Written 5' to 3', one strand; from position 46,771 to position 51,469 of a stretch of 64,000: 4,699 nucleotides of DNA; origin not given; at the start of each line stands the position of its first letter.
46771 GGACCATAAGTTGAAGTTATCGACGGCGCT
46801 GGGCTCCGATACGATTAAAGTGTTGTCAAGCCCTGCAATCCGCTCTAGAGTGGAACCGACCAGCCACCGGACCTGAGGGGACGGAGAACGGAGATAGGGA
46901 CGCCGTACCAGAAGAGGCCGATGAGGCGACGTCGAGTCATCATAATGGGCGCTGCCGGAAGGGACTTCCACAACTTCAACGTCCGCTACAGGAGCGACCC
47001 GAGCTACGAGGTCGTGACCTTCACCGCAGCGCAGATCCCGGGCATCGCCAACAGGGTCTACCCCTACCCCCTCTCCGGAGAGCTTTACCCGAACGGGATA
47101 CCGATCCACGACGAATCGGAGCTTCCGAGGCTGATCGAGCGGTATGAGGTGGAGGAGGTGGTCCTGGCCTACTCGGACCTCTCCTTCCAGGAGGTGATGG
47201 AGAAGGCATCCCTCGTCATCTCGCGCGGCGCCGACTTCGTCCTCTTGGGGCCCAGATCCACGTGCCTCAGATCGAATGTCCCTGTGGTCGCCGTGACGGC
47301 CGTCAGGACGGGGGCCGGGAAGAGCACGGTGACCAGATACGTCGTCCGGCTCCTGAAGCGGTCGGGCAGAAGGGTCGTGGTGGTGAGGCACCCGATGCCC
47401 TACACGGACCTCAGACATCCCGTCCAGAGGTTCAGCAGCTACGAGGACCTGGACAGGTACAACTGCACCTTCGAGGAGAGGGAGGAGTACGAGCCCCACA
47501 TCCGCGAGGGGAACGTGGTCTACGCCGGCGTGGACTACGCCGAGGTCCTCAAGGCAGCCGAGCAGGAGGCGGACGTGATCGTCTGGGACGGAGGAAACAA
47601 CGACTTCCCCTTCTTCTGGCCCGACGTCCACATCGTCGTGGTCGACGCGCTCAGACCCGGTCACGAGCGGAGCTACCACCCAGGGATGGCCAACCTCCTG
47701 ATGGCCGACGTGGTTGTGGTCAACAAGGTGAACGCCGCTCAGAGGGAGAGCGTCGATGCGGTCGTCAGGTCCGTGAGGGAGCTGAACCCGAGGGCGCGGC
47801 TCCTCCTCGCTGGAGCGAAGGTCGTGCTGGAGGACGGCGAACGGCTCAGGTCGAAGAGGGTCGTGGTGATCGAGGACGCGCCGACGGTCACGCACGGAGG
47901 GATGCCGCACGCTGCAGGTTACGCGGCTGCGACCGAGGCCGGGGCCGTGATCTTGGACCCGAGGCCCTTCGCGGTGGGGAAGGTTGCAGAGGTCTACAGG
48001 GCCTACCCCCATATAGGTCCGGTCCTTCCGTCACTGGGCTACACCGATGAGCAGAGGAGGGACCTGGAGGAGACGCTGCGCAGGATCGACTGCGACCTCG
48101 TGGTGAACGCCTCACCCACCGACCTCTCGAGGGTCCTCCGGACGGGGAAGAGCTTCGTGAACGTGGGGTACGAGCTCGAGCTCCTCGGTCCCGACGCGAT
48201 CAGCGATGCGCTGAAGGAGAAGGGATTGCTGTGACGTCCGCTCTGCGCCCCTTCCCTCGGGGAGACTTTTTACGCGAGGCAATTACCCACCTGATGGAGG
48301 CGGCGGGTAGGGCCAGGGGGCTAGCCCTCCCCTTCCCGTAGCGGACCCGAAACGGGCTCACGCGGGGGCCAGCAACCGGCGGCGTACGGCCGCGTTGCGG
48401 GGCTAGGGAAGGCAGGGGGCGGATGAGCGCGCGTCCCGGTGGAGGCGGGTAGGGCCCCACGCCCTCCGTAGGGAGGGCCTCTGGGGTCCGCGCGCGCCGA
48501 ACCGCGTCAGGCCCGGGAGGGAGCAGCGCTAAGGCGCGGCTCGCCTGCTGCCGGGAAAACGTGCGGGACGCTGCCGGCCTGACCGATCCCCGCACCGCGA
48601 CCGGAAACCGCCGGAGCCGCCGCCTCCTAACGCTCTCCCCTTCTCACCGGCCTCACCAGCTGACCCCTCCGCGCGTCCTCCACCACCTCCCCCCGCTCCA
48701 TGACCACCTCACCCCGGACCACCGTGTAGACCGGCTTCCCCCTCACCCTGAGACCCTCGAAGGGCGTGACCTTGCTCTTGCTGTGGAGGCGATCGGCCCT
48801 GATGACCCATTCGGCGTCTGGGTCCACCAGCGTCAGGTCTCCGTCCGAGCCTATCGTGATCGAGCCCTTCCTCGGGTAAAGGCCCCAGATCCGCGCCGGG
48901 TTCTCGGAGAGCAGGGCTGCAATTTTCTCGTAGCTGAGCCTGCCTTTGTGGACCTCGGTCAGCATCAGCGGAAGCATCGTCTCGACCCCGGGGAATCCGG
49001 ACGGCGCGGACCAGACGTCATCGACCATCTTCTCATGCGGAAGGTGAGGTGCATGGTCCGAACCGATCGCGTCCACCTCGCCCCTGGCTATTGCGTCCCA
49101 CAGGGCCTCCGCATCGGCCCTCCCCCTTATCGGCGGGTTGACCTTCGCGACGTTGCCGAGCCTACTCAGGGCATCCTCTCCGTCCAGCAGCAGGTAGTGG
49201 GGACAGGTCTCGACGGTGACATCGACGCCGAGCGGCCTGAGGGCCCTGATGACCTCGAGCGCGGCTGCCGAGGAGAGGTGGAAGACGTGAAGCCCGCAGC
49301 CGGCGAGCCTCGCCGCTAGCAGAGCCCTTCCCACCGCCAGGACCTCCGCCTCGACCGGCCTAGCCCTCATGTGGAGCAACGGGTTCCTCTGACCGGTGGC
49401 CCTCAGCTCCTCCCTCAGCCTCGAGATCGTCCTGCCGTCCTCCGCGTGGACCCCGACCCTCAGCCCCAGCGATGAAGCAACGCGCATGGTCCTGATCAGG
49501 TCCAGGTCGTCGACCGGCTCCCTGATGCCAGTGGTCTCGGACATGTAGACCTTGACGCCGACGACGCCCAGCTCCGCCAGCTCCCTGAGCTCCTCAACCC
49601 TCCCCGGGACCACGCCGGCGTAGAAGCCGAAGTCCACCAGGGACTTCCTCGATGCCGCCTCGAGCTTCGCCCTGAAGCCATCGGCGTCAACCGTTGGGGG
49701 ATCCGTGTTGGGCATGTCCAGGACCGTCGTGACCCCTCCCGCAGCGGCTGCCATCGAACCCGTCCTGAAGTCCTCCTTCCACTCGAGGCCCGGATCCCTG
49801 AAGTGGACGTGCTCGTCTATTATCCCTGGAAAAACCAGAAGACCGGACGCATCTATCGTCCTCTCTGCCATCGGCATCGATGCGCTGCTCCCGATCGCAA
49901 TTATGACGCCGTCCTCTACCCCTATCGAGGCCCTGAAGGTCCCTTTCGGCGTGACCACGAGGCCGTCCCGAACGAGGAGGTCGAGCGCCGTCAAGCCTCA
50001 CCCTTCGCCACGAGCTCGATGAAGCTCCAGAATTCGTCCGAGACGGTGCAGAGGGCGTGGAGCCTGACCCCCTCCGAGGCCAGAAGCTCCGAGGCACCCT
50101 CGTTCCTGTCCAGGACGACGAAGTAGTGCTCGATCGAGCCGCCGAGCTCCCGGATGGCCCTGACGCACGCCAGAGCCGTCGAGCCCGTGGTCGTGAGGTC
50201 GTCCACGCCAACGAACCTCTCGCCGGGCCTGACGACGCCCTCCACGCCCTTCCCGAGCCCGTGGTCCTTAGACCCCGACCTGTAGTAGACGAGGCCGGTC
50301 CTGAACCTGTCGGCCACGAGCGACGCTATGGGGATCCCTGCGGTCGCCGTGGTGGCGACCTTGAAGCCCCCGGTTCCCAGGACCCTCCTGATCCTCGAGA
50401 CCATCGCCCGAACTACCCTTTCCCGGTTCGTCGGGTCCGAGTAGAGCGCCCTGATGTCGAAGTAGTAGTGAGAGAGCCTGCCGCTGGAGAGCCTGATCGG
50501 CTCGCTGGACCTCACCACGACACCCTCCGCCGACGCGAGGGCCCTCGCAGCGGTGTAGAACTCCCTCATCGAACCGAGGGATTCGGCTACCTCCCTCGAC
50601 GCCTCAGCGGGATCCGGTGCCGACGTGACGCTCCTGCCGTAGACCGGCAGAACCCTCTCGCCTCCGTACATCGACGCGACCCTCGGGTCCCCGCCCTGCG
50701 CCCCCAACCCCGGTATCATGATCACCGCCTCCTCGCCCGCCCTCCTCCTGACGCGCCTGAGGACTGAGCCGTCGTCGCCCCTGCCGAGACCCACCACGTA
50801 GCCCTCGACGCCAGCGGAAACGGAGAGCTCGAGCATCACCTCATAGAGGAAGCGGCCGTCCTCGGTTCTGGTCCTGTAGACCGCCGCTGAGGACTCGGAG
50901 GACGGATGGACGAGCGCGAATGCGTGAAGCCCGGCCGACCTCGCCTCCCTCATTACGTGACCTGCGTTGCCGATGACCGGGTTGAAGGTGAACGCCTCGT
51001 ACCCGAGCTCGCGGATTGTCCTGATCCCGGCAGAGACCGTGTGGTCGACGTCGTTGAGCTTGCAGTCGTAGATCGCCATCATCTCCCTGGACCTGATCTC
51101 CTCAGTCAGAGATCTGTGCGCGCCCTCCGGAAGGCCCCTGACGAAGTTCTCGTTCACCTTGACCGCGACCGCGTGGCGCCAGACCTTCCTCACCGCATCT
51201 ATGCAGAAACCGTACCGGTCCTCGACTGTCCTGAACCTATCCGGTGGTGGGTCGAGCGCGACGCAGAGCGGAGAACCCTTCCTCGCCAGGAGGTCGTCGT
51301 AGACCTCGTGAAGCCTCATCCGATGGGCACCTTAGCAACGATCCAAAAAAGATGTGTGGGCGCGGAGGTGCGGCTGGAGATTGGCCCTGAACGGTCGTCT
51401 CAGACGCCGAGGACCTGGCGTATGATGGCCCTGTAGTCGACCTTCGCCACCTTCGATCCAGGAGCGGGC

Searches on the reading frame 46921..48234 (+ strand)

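Call 79: search_protein_families(library=pfam, proteins=[window:46921-48234:+], max_evalue=0.01)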
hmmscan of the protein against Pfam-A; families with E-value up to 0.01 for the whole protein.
window:46921-48234:+ (437 aa): 5 families
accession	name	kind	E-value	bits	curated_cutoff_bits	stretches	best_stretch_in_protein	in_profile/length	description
PF02492.25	cobW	-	7.3e-06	26.1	20.7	1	235-294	116-178/180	CobW/HypB/UreG, nucleotide-binding domain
PF02606.20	LpxK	-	0.00014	21.5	27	0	117-155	32-71/328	Tetraacyldisaccharide-1-P 4'-kinase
PF01656.29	CbiA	-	0.0031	17.9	25.4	0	123-155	1-33/125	CobQ/CobB/MinD/ParA nucleotide binding domain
PF03308.22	MeaB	-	0.0066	15.9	23.1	0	121-155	34-67/273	Methylmalonyl Co-A mutase-associated GTPase MeaB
PF02223.23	Thymidylate_kin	-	0.0069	16.5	27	0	131-166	6-40/185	Thymidylate kinase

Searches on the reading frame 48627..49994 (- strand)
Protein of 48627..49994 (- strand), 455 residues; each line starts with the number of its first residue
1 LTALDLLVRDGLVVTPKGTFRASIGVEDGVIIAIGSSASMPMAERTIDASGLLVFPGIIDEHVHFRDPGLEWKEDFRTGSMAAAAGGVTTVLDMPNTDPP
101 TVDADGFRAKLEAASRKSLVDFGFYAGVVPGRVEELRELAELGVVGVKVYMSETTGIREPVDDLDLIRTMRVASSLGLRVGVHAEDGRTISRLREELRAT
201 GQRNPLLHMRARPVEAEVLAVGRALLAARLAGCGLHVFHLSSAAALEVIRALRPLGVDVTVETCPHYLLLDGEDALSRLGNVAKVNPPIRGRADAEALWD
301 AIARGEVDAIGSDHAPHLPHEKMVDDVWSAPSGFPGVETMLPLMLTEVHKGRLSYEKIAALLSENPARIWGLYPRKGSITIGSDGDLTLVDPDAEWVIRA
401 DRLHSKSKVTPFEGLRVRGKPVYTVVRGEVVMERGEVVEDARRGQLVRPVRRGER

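Call 28: search_protein_families(library=pfam, proteins=[window:48627-49994:-], max_evalue=0.00001)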
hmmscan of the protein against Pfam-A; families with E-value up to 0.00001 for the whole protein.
window:48627-49994:- (455 aa): 2 families
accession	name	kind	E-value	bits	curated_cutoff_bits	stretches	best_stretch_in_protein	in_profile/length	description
PF01979.26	Amidohydro_1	-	1.4e-27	97.3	25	1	53-431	1-345/345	Amidohydrolase family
PF07969.17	Amidohydro_3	-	2e-17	64.3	29.7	1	161-431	259-471/472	Amidohydrolase family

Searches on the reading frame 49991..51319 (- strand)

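Call 28: search_protein_families(library=pfam, proteins=[window:49991-51319:-], max_evalue=0.00001)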
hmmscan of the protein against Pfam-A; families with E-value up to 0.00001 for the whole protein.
window:49991-51319:- (442 aa): 2 families
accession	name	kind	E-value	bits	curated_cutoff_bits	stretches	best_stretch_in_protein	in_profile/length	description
PF00215.30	OMPdecase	-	1.2e-14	55.2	27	1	17-243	2-220/221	Orotidine 5'-phosphate decarboxylase / HUMPS family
PF00156.33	Pribosyltran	-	4e-06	26.7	26.3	1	298-411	10-132/158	Phosphoribosyl transferase domain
